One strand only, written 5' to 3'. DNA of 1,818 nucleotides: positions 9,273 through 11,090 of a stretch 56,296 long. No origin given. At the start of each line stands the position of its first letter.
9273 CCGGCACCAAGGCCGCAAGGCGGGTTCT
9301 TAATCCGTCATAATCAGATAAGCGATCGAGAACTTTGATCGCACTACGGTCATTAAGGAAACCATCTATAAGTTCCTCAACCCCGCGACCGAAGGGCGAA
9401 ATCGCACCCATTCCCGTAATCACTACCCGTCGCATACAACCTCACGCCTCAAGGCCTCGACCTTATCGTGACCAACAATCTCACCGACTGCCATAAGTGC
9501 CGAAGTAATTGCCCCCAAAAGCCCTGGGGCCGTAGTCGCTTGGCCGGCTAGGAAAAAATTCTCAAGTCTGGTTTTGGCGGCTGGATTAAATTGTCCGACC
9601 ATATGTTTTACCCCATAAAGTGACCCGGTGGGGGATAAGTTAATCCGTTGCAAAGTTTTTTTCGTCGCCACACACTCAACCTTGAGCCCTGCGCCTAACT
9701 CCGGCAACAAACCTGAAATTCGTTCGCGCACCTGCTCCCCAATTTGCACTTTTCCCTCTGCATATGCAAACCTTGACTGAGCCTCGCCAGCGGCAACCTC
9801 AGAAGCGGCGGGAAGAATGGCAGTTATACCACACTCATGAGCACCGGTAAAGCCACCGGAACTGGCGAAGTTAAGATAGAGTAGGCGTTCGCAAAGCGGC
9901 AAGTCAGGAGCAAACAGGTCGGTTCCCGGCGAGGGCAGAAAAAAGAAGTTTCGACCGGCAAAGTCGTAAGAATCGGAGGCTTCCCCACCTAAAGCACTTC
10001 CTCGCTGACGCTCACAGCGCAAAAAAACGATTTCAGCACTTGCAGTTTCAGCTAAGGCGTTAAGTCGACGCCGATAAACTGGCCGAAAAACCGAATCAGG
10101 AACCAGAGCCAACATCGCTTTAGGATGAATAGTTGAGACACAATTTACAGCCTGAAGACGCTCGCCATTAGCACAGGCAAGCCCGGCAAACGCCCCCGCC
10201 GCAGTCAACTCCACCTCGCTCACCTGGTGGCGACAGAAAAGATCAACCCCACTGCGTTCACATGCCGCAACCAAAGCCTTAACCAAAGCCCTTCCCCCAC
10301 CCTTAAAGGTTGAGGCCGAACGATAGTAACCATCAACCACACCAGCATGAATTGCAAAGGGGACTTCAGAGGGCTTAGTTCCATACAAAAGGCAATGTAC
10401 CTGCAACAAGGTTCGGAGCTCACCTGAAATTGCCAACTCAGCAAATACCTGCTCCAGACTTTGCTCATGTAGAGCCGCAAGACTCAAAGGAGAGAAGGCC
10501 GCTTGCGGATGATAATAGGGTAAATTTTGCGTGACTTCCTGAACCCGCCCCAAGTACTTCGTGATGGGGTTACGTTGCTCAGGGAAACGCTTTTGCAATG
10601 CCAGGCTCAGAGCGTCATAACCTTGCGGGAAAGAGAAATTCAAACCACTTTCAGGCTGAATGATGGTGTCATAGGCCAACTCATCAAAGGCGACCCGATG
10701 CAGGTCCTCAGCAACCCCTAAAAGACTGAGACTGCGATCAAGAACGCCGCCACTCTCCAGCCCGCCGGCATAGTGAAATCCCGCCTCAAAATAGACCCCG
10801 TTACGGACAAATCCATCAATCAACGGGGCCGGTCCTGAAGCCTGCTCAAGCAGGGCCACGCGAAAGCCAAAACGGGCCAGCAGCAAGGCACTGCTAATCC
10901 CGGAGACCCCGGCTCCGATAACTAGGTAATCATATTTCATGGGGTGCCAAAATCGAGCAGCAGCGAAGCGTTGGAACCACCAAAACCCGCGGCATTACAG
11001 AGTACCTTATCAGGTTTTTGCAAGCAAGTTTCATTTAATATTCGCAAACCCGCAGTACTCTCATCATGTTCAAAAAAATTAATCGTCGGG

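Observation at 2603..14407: Type II FAS/PKS-like envelope-lipid or polyene cluster built around two KS genes and a CrtI-family flavoprotein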

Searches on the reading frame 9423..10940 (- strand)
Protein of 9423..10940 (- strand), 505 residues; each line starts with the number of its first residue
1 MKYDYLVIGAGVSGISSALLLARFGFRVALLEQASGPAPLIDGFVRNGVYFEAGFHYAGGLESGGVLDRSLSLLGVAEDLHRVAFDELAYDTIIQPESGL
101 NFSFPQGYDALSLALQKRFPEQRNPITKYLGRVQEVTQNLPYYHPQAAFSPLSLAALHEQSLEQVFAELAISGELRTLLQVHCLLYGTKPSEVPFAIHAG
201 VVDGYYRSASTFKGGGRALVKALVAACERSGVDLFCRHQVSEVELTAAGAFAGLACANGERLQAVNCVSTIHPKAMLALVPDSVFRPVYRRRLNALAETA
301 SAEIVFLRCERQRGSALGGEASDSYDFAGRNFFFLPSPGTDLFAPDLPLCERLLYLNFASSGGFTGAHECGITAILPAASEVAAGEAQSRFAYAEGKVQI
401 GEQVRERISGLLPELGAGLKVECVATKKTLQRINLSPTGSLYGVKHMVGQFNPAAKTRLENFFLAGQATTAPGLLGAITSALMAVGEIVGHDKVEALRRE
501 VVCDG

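Call 3: search_protein_families(library=pfam, proteins=[window:9423-10940:-], max_evalue=0.01)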
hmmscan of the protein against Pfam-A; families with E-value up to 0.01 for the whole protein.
window:9423-10940:- (505 aa): 9 families
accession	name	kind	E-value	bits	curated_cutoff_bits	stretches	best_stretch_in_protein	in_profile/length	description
PF01593.30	Amino_oxidase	-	1.2e-16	61.5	19.8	1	12-340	1-324/443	Flavin containing amine oxidoreductase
PF01266.30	DAO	-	8.7e-11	42.4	27.9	1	4-267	1-201/353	FAD dependent oxidoreductase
PF13450.12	NAD_binding_8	-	1.2e-07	32.4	21.9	1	7-58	1-52/68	NAD(P)-binding Rossmann-like domain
PF00890.30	FAD_binding_2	-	1.9e-05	24.5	20.4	1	4-35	1-32/414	FAD binding domain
PF03486.20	HI0933_like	-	0.00019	21.4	50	0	4-35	2-33/244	HI0933-like protein Rossmann domain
PF01494.25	FAD_binding_3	-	0.00078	19.2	22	1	3-39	2-38/349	FAD binding domain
PF01134.28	GIDA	-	0.0013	18.3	22.1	1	5-33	2-30/391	Glucose inhibited division protein A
PF07992.20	Pyr_redox_2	-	0.0016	18.4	26.1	1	3-34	1-31/291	Pyridine nucleotide-disulphide oxidoreductase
PF00070.33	Pyr_redox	-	0.0031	18.4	22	0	6-42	3-39/82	Pyridine nucleotide-disulphide oxidoreductase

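Call 5: search_protein_families(library=ncbifam, proteins=[window:9423-10940:-], max_evalue=0.001)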
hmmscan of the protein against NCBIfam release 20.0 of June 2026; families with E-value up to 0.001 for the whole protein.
window:9423-10940:- (505 aa): 21 families
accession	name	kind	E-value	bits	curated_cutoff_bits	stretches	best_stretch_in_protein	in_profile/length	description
TIGR02733.1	desat_CrtD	equivalog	9.2e-22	77.4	549.7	2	174-489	186-489/492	C-3',4' desaturase CrtD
TIGR02734.1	crtI_fam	subfamily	9.4e-14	51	238.1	1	6-39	2-35/504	phytoene desaturase family protein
NF045637.1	carotdesatCrtDProt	equivalog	6.5e-12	44.7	580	1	6-37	2-33/485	1-hydroxycarotenoid 3,4-desaturase CrtD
TIGR02730.1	carot_isom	equivalog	3.5e-11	42.6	586.9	1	3-270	1-281/493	carotenoid isomerase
NF006130.0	PRK08274.1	equivalog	1.8e-09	36.9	369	1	205-268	120-186/467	FAD-dependent tricarballylate dehydrogenase TcuA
NF058655.1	CrtID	equivalog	2.2e-08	33.4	640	0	6-54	2-50/478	bifunctional phytoene desaturase/3,4-desaturase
TIGR02485.1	CobZ_N-term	equivalog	2.5e-08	33.1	372.55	1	199-268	111-181/437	FAD-dependent tricarballylate dehydrogenase TcuA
NF005560.0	PRK07233.1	equivalog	8.3e-07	28.2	252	0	212-283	194-263/435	hypothetical protein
TIGR03467.1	HpnE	equivalog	1.3e-06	28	283.05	0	6-34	2-30/430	hydroxysqualene dehydroxylase HpnE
NF004776.0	PRK06116.1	equivalog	9.4e-06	24.9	480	1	2-34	4-36/450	glutathione-disulfide reductase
TIGR02032.1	GG-red-SF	subfamily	1.3e-05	25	158.8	1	3-37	1-35/297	geranylgeranyl reductase family protein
NF045689.1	BCarotKetCrtO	equivalog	2.5e-05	23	1000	0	210-275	236-301/563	beta-carotene ketolase CrtO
NF006448.0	PRK08773.1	equivalog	4.3e-05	22.3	614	0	3-35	7-39/393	UbiH/UbiF family hydroxylase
NF009074.0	PRK12409.1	equivalog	9.7e-05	21.7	494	0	6-37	5-36/410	D-amino acid dehydrogenase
TIGR02352.1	thiamin_ThiO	equivalog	0.00016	20.9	250.8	0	6-34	2-30/351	glycine oxidase ThiO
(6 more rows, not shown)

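Call 7: find_homologous_proteins(query=window:9423-10940:-, max_evalue=1e-10)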
Query window:9423-10940:- (505 aa): 77 proteins with E <= 1e-10 among 8000 candidates.
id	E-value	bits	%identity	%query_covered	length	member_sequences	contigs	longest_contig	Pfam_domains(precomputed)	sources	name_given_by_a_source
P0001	0.0e+0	1039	100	93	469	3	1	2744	PF01266.31,PF01593.31,PF13450.13,PF00890.31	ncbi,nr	ncbi:NAD(P)/FAD-dependent oxidoreductase, partial [bacterium]|nr:NAD(P)/FAD-dependent oxidoreductase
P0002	7.0e-234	795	72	100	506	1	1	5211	PF01266.31,PF01593.31,PF13450.13,PF00890.31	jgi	-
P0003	1.5e-233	794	73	100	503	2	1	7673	PF01266.31,PF01593.31,PF13450.13,PF00890.31,PF07992.21,PF00070.34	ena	-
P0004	3.1e-231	787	72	100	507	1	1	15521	PF01266.31,PF01593.31,PF13450.13,PF00890.31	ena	-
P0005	3.6e-229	780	71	100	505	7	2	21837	PF01266.31,PF01593.31,PF13450.13,PF00890.31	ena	-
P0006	9.3e-226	769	68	100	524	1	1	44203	PF01266.31,PF01593.31,PF13450.13,PF00890.31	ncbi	-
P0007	5.4e-225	766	69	100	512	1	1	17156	PF01266.31,PF01593.31,PF13450.13,PF00890.31,PF07992.21,PF00070.34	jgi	-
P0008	5.6e-222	756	68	100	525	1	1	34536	PF01266.31,PF01593.31,PF13450.13,PF00890.31,PF07992.21,PF00070.34,PF03486.21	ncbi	-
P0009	2.6e-219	747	68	100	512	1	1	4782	PF01266.31,PF01593.31,PF13450.13,PF00890.31,PF07992.21,PF00070.34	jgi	-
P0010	8.0e-218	742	67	99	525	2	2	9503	PF01266.31,PF01593.31,PF13450.13,PF00890.31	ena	-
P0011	1.8e-216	738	67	99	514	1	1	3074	PF01266.31,PF01593.31,PF13450.13,PF00890.31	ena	-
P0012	2.8e-216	737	68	100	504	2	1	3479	PF01266.31,PF01593.31,PF13450.13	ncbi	-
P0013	3.7e-216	737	67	99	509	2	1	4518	PF01266.31,PF01593.31,PF13450.13,PF00890.31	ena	-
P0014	1.3e-214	732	68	99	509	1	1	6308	PF01266.31,PF01593.31,PF13450.13,PF00890.31,PF00070.34,PF01494.26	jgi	-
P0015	1.1e-212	725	67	99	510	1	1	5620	PF01266.31,PF01593.31,PF13450.13,PF00890.31,PF00070.34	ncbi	-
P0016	7.9e-212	723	68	100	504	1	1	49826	PF01266.31,PF01593.31,PF13450.13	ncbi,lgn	-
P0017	1.8e-211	721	67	99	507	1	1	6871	PF01266.31,PF01593.31,PF13450.13,PF00890.31,PF00070.34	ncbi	-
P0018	9.3e-211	719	65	100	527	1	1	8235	PF01266.31,PF01593.31,PF13450.13,PF00890.31,PF07992.21,PF00070.34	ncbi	-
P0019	1.7e-210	718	66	99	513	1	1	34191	PF01266.31,PF01593.31,PF13450.13,PF00890.31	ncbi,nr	ncbi:MAG: FAD-dependent oxidoreductase [Pseudomonadota bacterium]|nr:FAD-dependent oxidoreductase [P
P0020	5.9e-210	716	66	99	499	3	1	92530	PF01266.31,PF01593.31,PF13450.13,PF00890.31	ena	-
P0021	4.1e-209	714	67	99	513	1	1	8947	PF01266.31,PF01593.31,PF13450.13,PF00890.31,PF00070.34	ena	-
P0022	5.6e-209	713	66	99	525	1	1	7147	PF01266.31,PF01593.31,PF13450.13,PF00890.31,PF00070.34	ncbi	-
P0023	1.4e-208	712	64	99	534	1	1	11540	PF01266.31,PF01593.31,PF13450.13,PF00890.31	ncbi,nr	ncbi:MAG: FAD-dependent oxidoreductase [Pseudomonadota bacterium]|nr:FAD-dependent oxidoreductase [P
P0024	1.8e-208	712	65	99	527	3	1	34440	PF01266.31,PF01593.31,PF13450.13,PF00890.31,PF00070.34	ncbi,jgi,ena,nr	ncbi:MAG: NAD(P)/FAD-dependent oxidoreductase [Deltaproteobacteria bacterium]|nr:NAD(P)/FAD-dependen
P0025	1.1e-203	696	68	99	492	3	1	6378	PF01266.31,PF01593.31,PF13450.13,PF00890.31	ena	-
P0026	1.5e-198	679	65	99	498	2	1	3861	PF01266.31,PF01593.31,PF13450.13,PF00890.31,PF00070.34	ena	-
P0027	7.0e-196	670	62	100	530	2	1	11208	PF01266.31,PF01593.31,PF13450.13,PF00890.31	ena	-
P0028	7.8e-196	670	63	96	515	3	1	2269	PF01593.31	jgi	jgi:all-trans-retinol 13,14-reductase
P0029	2.1e-194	665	63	99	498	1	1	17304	PF01266.31,PF01593.31,PF13450.13,PF00890.31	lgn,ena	-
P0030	4.8e-192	657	63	99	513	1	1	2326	PF01266.31,PF01593.31,PF13450.13,PF00890.31,PF07992.21,PF00070.34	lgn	-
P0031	1.7e-150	520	51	100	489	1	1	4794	PF01266.31,PF01593.31,PF13450.13,PF00890.31,PF00070.34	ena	-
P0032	8.9e-149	515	51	100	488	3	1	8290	PF01266.31,PF01593.31,PF13450.13,PF00890.31,PF00070.34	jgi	-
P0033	5.1e-148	512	50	100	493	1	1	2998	PF01266.31,PF01593.31,PF13450.13,PF00890.31,PF07992.21,PF00070.34,PF01494.26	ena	-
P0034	1.5e-144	501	49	100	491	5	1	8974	PF01266.31,PF01593.31,PF13450.13,PF00890.31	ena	-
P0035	3.3e-106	374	54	68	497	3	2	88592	PF01593.31,PF02801.29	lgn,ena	-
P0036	2.6e-105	371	66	55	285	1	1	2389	PF01593.31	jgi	jgi:all-trans-retinol 13,14-reductase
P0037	5.9e-99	350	40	99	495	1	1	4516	PF01266.31,PF01593.31,PF13450.13,PF00890.31,PF07992.21,PF00070.34,PF12831.14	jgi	jgi:all-trans-retinol 13,14-reductase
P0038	7.4e-99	350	38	99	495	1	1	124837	PF01266.31,PF01593.31,PF13450.13,PF00890.31,PF07992.21,PF00070.34,PF01134.29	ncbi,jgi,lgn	ncbi:MAG TPA: NAD(P)/FAD-dependent oxidoreductase [Desulfuromonadaceae bacterium]|jgi:all-trans-reti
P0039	5.5e-98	347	38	100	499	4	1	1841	PF01266.31,PF01593.31,PF13450.13,PF00890.31,PF07992.21,PF03486.21,PF01494.26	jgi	-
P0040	5.6e-97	344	41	99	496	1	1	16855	PF01266.31,PF01593.31,PF13450.13,PF07992.21,PF00070.34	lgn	-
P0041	7.6e-97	343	39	97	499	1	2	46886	PF01266.31,PF01593.31,PF13450.13,PF00890.31,PF07992.21,PF00070.34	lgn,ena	-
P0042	4.4e-96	341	41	99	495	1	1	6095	PF01266.31,PF01593.31,PF13450.13,PF00890.31,PF00070.34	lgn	-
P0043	2.7e-95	338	41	99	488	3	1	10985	PF01266.31,PF01593.31,PF13450.13,PF00890.31,PF07992.21,PF01494.26,PF12831.14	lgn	-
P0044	2.8e-95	338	40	99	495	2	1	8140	PF01266.31,PF01593.31,PF13450.13,PF00890.31,PF07992.21,PF00070.34,PF03486.21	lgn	-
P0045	8.4e-95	337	41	99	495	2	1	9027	PF01266.31,PF01593.31,PF13450.13,PF00890.31,PF07992.21,PF01134.29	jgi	jgi:all-trans-retinol 13,14-reductase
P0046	1.3e-94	336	38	99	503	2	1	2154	PF01266.31,PF01593.31,PF13450.13,PF00890.31,PF03486.21,PF01134.29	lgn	-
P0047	1.4e-94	336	40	98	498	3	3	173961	PF01266.31,PF01593.31,PF13450.13,PF00890.31,PF07992.21,PF03486.21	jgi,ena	-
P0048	2.0e-94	335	41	98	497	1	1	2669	PF01266.31,PF01593.31,PF13450.13,PF00070.34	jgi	jgi:all-trans-retinol 13,14-reductase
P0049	2.9e-93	332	39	99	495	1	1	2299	PF01266.31,PF01593.31,PF13450.13,PF01134.29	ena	-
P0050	7.2e-93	330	39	99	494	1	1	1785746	PF01266.31,PF01593.31,PF13450.13,PF00890.31,PF07992.21,PF00070.34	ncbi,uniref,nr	ncbi:phytoene desaturase family protein [Geomonas agri]|uniref:phytoene desaturase family protein n=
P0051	1.9e-92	329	38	99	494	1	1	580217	PF01266.31,PF01593.31,PF13450.13,PF00890.31,PF07992.21,PF00070.34,PF12831.14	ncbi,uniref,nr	ncbi:phytoene desaturase family protein [Geomonas propionica]|uniref:NAD(P)/FAD-dependent oxidoreduc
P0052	2.6e-92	328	38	99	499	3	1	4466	PF01266.31,PF01593.31,PF13450.13,PF00890.31,PF00070.34,PF01134.29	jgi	-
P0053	4.9e-92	328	40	98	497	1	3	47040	PF01266.31,PF01593.31,PF13450.13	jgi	jgi:all-trans-retinol 13,14-reductase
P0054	4.5e-91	324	38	99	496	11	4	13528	PF01266.31,PF01593.31,PF13450.13,PF00890.31,PF07992.21,PF03486.21,PF01134.29,PF01494.26,PF12831.14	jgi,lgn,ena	jgi:all-trans-retinol 13,14-reductase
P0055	4.9e-91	324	38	99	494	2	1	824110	PF01266.31,PF01593.31,PF13450.13,PF00890.31,PF07992.21,PF00070.34,PF12831.14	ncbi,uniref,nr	ncbi:phytoene desaturase family protein [Geomonas anaerohicana]|uniref:NAD(P)/FAD-dependent oxidored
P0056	1.1e-90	323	41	99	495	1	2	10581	PF01266.31,PF01593.31,PF13450.13,PF00890.31,PF00070.34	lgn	-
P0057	1.1e-90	323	39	99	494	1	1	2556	PF01266.31,PF01593.31,PF13450.13,PF00890.31,PF07992.21,PF00070.34,PF01134.29,PF12831.14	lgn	-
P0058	2.3e-90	322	39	98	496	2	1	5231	PF01266.31,PF01593.31,PF13450.13,PF00890.31,PF07992.21,PF03486.21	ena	-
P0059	4.3e-90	321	40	99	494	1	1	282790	PF01266.31,PF01593.31,PF13450.13,PF00890.31,PF07992.21,PF00070.34,PF03486.21,PF01134.29,PF12831.14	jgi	jgi:all-trans-retinol 13,14-reductase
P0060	5.0e-90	321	39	99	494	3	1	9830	PF01266.31,PF01593.31,PF13450.13,PF00890.31,PF07992.21,PF00070.34,PF03486.21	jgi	jgi:all-trans-retinol 13,14-reductase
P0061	2.8e-89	318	38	99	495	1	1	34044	PF01266.31,PF01593.31,PF13450.13,PF00890.31,PF07992.21,PF00070.34,PF03486.21,PF01134.29,PF12831.14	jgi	jgi:all-trans-retinol 13,14-reductase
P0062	4.0e-89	318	39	99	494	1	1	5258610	PF01266.31,PF01593.31,PF13450.13,PF00890.31,PF07992.21,PF00070.34,PF01134.29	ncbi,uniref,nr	ncbi:NAD(P)/FAD-dependent oxidoreductase [Geomonas sp. RF6]|uniref:phytoene desaturase family protei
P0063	1.7e-88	316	36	99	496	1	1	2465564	PF01266.31,PF01593.31,PF13450.13,PF00890.31,PF07992.21,PF00070.34,PF03486.21,PF01494.26,PF12831.14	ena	-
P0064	9.0e-88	313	38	99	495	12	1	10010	PF01266.31,PF01593.31,PF13450.13,PF00890.31,PF07992.21,PF00070.34,PF03486.21,PF12831.14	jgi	jgi:all-trans-retinol 13,14-reductase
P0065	1.1e-87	313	39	100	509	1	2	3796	PF01266.31,PF01593.31,PF13450.13,PF00890.31,PF07992.21,PF01494.26,PF12831.14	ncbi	-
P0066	1.9e-87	312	39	98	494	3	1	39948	PF01266.31,PF01593.31,PF13450.13,PF00890.31,PF07992.21,PF00070.34,PF03486.21,PF01134.29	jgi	-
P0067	9.1e-86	307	38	97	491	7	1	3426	PF01266.31,PF01593.31,PF13450.13,PF00890.31,PF03486.21,PF01494.26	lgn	-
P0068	4.5e-85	305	39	99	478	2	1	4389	PF01266.31,PF01593.31,PF13450.13,PF00890.31,PF01494.26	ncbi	-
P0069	6.5e-84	301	39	99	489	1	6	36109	PF01266.31,PF01593.31,PF13450.13,PF00890.31,PF07992.21,PF00070.34,PF12831.14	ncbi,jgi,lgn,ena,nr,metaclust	ncbi:MAG: hypothetical protein A2091_05960 [Desulfuromonadales bacterium GWD2_61_12]|nr:MAG: hypothe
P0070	1.2e-82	297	37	99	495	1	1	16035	PF01266.31,PF01593.31,PF13450.13,PF00890.31,PF07992.21,PF03486.21,PF12831.14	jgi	jgi:all-trans-retinol 13,14-reductase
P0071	4.3e-82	295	35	99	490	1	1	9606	PF01266.31,PF01593.31,PF13450.13,PF00890.31,PF03486.21,PF01494.26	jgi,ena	-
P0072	6.7e-82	294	37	98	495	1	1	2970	PF01266.31,PF01593.31,PF13450.13,PF00890.31,PF07992.21,PF00070.34,PF03486.21,PF12831.14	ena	-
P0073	3.8e-80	288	36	99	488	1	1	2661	PF01266.31,PF01593.31,PF13450.13,PF00890.31,PF03486.21,PF01494.26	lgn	-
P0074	9.7e-78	280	37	96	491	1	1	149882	PF01266.31,PF01593.31,PF13450.13,PF07992.21,PF00070.34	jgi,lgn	jgi:all-trans-retinol 13,14-reductase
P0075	3.4e-71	259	35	98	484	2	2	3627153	PF01266.31,PF01593.31,PF13450.13,PF00890.31,PF07992.21,PF03486.21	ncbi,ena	-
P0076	2.1e-37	147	26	97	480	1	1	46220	PF01266.31,PF13450.13,PF00890.31,PF00996.25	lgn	-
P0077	3.8e-35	140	27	95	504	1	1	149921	PF01266.31,PF01593.31,PF13450.13,PF00890.31,PF03486.21,PF12831.14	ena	-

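Call 15: find_related_loci(query=A1, collection=genome_contigs, flank=10000)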
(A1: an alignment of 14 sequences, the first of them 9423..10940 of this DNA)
Query A1 (505 aa) in genome_contigs; peptide patterns used: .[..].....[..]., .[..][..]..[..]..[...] (x = any residue, [..] = any of these).
295 stretches matched a pattern; 223 encode a relative of the query (tblastn E <= 1e-3); the best 80 are kept; 80 distinct loci.
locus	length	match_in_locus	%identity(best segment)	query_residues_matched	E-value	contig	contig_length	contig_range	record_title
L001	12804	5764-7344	67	1-504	0e+0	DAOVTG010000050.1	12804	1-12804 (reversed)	MAG TPA_asm: Deltaproteobacteria bacterium isolate CSMAG_1647 CSMAG_1647_k141_1144965_length_12804_cov_25.8729, whole ge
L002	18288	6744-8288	66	1-504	0e+0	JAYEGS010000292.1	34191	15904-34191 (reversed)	MAG: Pseudomonadota bacterium isolate MAG240 MAG240_292, whole genome shotgun sequence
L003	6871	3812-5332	67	1-502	0e+0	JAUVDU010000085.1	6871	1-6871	MAG: Deltaproteobacteria bacterium isolate CSMAG_305 CSMAG_305_k141_2031165_length_6871_cov_4.6554, whole genome shotgun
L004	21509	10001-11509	68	1-504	0e+0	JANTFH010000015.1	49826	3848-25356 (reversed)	MAG: Thermodesulfobacteriota bacterium isolate bin100102 c_000000000299, whole genome shotgun sequence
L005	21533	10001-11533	66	1-502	0e+0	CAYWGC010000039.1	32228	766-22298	MAG TPA_asm: uncultured Thermodesulfobacteriota bacterium isolate binchicken_co181_335 genome assembly, contig: NODE_181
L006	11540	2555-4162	64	1-504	0e+0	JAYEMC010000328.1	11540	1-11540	MAG: Pseudomonadota bacterium isolate MAG091 MAG091_328, whole genome shotgun sequence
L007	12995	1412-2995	62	1-504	0e+0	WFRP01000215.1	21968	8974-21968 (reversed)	MAG: Proteobacteria bacterium isolate S015_14 k151_443393, whole genome shotgun sequence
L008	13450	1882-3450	65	1-501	0e+0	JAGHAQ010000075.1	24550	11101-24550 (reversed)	MAG: Candidatus Tharpella sp. isolate AUK234 PB_MBMC_188_c_000000000058, whole genome shotgun sequence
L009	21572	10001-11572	65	1-501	0e+0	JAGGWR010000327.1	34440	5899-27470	MAG: Candidatus Tharpella aukensis isolate AUK131 PB_MBMC_085_c_000000000137, whole genome shotgun sequence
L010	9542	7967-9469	65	1-505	0e+0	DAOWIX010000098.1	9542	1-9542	MAG TPA_asm: Deltaproteobacteria bacterium isolate CSMAG_2054 CSMAG_2054_k141_2908017_length_9542_cov_10.0005, whole gen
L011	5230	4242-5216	71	1-326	4e-157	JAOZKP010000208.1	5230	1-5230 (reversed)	MAG: bacterium isolate GMC10.concoct.104_sub NODE_23037_length_5230_cov_12.744928, whole genome shotgun sequence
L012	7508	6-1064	65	164-501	1e-143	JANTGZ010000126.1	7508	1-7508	MAG: Thermodesulfobacteriota bacterium isolate bin10093 c_000000011571, whole genome shotgun sequence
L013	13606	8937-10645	69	1-503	2e-141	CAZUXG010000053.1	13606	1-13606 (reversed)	MAG TPA_asm: uncultured Thermodesulfobacteriota bacterium isolate SRP191223_co2_306 genome assembly, contig: NODE_3253_l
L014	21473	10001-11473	38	1-501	8e-106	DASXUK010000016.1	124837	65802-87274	MAG TPA_asm: Desulfuromonadaceae bacterium isolate SMAG_U4716 k141_126101, whole genome shotgun sequence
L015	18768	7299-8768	38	1-501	5e-103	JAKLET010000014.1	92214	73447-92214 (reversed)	MAG: Deltaproteobacteria bacterium isolate RA.bin14 RA.bin14_14, whole genome shotgun sequence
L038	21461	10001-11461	38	1-495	3e-95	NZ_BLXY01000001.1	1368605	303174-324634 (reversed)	Geomonas paludis strain Red736 sequence01, whole genome shotgun sequence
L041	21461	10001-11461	38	1-494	2e-94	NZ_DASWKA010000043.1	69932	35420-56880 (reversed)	MAG: Candidatus Deferrimicrobium sp. isolate SMAG_U2910 k141_2265583, whole genome shotgun sequence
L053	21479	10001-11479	37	1-499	1e-91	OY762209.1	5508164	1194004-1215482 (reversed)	MAG: Syntrophorhabdaceae bacterium isolate b67c53bf-795e-48b1-b0c8-2f1cb1e3683a genome assembly, chromosome: 1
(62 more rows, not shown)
